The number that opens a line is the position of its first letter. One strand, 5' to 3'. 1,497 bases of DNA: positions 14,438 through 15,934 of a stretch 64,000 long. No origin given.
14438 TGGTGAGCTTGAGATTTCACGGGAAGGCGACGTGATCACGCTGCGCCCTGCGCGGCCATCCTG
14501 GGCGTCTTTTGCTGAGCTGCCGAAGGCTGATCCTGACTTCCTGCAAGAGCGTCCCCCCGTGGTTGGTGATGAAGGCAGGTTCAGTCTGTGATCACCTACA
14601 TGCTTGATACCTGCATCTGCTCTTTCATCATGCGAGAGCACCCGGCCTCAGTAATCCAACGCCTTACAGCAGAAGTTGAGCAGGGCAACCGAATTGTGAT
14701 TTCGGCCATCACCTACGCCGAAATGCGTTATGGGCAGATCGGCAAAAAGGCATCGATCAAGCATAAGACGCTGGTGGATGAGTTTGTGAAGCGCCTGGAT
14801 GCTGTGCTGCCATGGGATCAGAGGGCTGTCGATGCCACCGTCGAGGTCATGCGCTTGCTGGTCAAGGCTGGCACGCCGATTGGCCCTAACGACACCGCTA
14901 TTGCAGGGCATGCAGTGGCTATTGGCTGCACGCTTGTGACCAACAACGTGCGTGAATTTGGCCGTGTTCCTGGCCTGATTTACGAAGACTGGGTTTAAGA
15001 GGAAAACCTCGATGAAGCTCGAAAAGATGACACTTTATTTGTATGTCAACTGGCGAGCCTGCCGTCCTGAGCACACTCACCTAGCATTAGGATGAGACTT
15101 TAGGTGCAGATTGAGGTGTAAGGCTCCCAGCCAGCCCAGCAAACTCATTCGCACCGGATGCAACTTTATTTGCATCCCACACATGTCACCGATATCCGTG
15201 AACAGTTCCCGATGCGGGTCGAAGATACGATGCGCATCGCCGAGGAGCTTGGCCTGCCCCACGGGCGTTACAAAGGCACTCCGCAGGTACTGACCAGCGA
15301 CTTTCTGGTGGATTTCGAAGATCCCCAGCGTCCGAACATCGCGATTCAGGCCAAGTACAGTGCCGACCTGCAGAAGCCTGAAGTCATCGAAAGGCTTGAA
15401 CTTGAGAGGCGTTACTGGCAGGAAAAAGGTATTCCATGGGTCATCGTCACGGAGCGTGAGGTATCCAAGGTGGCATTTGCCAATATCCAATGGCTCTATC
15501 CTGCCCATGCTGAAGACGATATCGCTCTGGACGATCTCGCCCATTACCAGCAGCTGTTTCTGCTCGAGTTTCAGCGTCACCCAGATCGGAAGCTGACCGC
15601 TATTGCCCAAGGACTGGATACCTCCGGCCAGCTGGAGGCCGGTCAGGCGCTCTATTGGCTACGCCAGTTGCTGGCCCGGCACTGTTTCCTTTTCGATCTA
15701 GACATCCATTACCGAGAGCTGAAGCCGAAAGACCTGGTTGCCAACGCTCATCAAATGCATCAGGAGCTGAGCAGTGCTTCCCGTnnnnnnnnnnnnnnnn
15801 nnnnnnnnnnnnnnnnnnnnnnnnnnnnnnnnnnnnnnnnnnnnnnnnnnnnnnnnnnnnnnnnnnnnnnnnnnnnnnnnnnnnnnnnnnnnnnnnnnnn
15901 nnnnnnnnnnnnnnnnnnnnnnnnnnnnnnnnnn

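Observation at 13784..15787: A mini Tn7-like element carrying only vapBC has transposed into tnsA of its host Tn7-like transposon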

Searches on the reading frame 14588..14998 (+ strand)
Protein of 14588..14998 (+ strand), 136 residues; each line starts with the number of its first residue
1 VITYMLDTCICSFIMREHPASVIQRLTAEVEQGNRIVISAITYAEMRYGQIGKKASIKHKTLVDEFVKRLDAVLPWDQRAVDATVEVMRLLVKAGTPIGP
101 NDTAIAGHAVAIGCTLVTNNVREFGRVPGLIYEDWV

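Call 9: search_protein_families(library=pfam, proteins=[window:14588-14998:+], max_evalue=0.01)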
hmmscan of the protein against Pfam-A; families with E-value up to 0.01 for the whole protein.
window:14588-14998:+ (136 aa): 1 family
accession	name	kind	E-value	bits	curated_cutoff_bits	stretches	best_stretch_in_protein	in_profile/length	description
PF01850.27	PIN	-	8.8e-12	46.1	23.6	1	4-128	1-118/120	PIN domain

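Call 11: find_encoding_contigs(protein=window:14588-14995:+, flank=6000, max_places=10)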
Protein seq(136 aa) (136 aa): 8 contigs read that carry it; 3 places shown.
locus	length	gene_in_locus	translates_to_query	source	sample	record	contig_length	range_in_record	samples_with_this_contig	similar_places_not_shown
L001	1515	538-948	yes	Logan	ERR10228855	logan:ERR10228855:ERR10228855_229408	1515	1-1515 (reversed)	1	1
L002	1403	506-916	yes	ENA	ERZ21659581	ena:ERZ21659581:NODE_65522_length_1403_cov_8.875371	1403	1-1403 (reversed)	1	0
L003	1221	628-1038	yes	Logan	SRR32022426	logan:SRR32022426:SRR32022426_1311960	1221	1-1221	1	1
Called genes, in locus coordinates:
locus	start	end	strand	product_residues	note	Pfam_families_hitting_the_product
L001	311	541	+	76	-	PF04014:MazE_antitoxin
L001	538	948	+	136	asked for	PF01850:PIN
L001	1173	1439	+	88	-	PF13744:HTH_37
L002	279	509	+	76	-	PF04014:MazE_antitoxin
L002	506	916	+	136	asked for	PF01850:PIN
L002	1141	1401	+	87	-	?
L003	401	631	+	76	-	PF04014:MazE_antitoxin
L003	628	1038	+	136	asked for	PF01850:PIN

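Call 38: find_related_loci(query=window:14588-14995:+, collection=genome_contigs, flank=6000)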
Query seq(136 aa) (136 aa) in genome_contigs; peptide patterns used: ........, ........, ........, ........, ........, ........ (x = any residue, [..] = any of these).
599 stretches matched a pattern (row limit reached: there are more); 549 encode a relative of the query (tblastn E <= 1e-3); the best 80 are kept; 80 distinct loci.
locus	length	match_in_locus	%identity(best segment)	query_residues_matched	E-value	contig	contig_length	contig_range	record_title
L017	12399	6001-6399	87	3-135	4e-80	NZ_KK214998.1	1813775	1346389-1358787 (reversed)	Ectothiorhodospira haloalkaliphila ATCC 51935 EcthaDRAFT_EHB.4, whole genome shotgun sequence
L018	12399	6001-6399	87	3-135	4e-80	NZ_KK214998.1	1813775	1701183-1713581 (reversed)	Ectothiorhodospira haloalkaliphila ATCC 51935 EcthaDRAFT_EHB.4, whole genome shotgun sequence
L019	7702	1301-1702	88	3-136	9e-80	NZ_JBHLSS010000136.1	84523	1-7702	Azorhizophilus paspali strain NCAIM B.01794 GCM70007033_2, whole genome shotgun sequence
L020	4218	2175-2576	87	3-136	1e-79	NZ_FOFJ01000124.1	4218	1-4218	Azotobacter beijerinckii strain DSM 378, whole genome shotgun sequence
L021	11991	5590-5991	87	3-136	9e-79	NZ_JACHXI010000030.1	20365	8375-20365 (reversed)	Azomonas macrocytogenes strain CECT 4462 Ga0372387_30, whole genome shotgun sequence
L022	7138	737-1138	87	3-136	2e-78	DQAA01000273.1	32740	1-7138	MAG TPA_asm: Pseudomonas sp. isolate UBA11273 contig_2648, whole genome shotgun sequence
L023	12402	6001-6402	87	3-136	7e-78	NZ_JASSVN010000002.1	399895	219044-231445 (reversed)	Marinobacter sp. SS8-8 NODE_2_length_399895_cov_61.812316, whole genome shotgun sequence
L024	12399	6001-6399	86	3-135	1e-76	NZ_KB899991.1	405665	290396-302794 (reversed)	Modicisalibacter luteus DSM 23508 F568DRAFT_scaffold00003.3, whole genome shotgun sequence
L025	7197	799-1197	84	3-135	3e-76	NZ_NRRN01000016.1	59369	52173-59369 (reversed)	Halorhodospira abdelmalekii strain DSM 2110 scaffold0016, whole genome shotgun sequence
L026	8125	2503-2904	81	3-136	6e-76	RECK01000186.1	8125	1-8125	MAG: Wenzhouxiangella sp. isolate DLM2.Bin32 NODE_14576_length_8125_cov_12.3791, whole genome shotgun sequence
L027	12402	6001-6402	84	3-136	3e-76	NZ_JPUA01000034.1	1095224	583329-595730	Halomonas campaniensis strain SK03 Sundar_PE_Contig_35, whole genome shotgun sequence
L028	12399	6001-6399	85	3-135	4e-76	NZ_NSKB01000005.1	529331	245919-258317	Halomonas salipaludis strain WRN001 contig5, whole genome shotgun sequence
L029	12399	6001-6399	85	3-135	4e-76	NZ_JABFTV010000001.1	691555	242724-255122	Billgrantia aerodenitrificans strain MCCC 1A11058 NODE_1_length_691555_cov_69.226707, whole genome shotgun sequence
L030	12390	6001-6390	86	7-136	8e-76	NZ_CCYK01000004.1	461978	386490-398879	Pseudomonas massiliensis strain CB1, whole genome shotgun sequence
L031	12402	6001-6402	80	3-136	3e-75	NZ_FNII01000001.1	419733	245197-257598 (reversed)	Vreelandella arcis strain CGMCC 1.6494, whole genome shotgun sequence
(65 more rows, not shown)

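Call 46: search_solved_structures(query=window:14588-14995:+, max_evalue=0.001, show_alignments=2)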
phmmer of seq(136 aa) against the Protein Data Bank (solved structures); distinct sequences matched with E-value up to 0.001: 10.
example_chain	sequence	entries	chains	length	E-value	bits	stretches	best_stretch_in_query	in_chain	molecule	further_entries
6sd6_C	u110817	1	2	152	1.9e-24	89.7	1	1-135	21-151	tRNA(fMet)-specific endonuclease VapC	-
3tnd_A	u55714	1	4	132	2.1e-24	89.6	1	1-135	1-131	tRNA(fMet)-specific endonuclease VapC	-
6ifc_A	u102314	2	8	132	2.5e-24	89.3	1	1-135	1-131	tRNA(fMet)-specific endonuclease VapC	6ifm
9h6a_A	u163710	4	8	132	4.1e-24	88.6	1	1-135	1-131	tRNA(fMet)-specific endonuclease VapC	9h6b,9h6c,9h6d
5ecd_A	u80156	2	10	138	3.1e-23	85.8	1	3-135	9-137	tRNA(fMet)-specific endonuclease VapC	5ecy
5ed0_A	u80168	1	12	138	3.1e-23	85.8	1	3-135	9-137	tRNA(fMet)-specific endonuclease VapC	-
5ecw_A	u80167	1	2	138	8.1e-23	84.4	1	3-135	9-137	tRNA(fMet)-specific endonuclease VapC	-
3zvk_A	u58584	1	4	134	1.3e-21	80.5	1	3-135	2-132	TOXIN OF TOXIN-ANTITOXIN SYSTEM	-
6nkl_A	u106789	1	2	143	1.9e-18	70.3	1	3-135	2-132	Ribonuclease VapC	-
5k8j_B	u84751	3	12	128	0.00088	22.9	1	3-133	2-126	Ribonuclease VapC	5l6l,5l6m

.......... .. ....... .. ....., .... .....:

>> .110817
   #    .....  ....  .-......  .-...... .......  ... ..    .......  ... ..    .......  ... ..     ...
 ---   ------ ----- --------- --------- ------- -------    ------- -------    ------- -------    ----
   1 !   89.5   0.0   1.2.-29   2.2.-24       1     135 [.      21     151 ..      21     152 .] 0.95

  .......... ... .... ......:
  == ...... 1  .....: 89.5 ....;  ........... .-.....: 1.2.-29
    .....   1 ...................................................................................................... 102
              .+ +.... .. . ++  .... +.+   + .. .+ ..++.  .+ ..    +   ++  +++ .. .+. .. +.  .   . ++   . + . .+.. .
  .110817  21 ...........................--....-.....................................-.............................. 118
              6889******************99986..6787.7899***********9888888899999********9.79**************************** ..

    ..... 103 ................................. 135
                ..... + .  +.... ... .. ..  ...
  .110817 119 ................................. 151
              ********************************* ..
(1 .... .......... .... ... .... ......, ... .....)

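Call 47: search_protein_families(library=ncbifam, proteins=[window:14588-14995:+], max_evalue=0.001)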
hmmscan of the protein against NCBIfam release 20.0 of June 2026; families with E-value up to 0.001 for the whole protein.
seq(136 aa): 3 families
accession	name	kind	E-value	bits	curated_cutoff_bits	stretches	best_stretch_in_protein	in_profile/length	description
NF047863.1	VapCLeptosp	equivalog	1.1e-32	113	140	1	4-136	1-130/130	type II toxin-antitoxin system tRNA(fMet)-specific endonuclease VapC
NF010285.0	PRK13725.1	subfamily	3.7e-28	98.1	143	1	1-135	1-131/132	tRNA(fMet)-specific endonuclease VapC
NF047959.1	TA_toxin_VapC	equivalog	0.00024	21.2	80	1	5-120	2-113/125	type II toxin-antitoxin system VapC family toxin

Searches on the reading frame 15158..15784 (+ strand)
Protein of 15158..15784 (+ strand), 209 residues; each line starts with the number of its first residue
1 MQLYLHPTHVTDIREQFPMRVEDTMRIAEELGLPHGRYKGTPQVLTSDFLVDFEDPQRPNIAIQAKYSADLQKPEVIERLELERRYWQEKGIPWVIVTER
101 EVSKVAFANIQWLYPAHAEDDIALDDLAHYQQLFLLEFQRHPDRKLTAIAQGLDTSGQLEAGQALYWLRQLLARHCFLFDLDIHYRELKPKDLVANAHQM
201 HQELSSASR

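Call 42: find_encoding_contigs(protein=window:15158-15784:+, flank=10000, max_places=10)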
Protein seq(209 aa) (209 aa): 3 contigs read that carry it; 1 place shown.
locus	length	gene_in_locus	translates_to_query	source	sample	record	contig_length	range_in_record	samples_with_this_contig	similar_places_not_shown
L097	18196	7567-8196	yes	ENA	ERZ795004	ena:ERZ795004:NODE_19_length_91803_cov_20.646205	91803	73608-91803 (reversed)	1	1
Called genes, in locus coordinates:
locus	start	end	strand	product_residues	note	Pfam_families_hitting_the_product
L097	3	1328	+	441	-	?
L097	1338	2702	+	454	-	PF00483:NTP_transferase, PF01128:IspD (weak), PF12804:NTP_transf_3, PF25084:LbH_EIF2B (weak), PF25087:GMPPB_C (weak), PF00132:Hexapep (weak), PF14602:Hexapep_2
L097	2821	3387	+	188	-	PF02810:SEC-C (weak)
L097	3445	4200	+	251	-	PF08220:HTH_DeoR, PF08279:HTH_11, PF00455:DeoRC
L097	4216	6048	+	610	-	PF13522:GATase_6, PF13537:GATase_7, PF01380:SIS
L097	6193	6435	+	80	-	-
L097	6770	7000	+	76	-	PF04014:MazE_antitoxin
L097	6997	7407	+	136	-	PF01850:PIN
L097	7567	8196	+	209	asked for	PF08722:Tn7_TnsA-like_N, PF08721:Tn7_Tnp_TnsA_C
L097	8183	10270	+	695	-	PF27165:TnsB_N, PF13384:HTH_23 (weak), PF27135:HTH_TnsB, PF09299:Mu-transpos_C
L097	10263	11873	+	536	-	PF05621:TniB, PF13401:AAA_22, PF11426:Tn7_TnsC_Int (weak)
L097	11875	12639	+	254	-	PF06527:TniQ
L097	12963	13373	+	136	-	-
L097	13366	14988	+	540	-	PF18623:TnsE_C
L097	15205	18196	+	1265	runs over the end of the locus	-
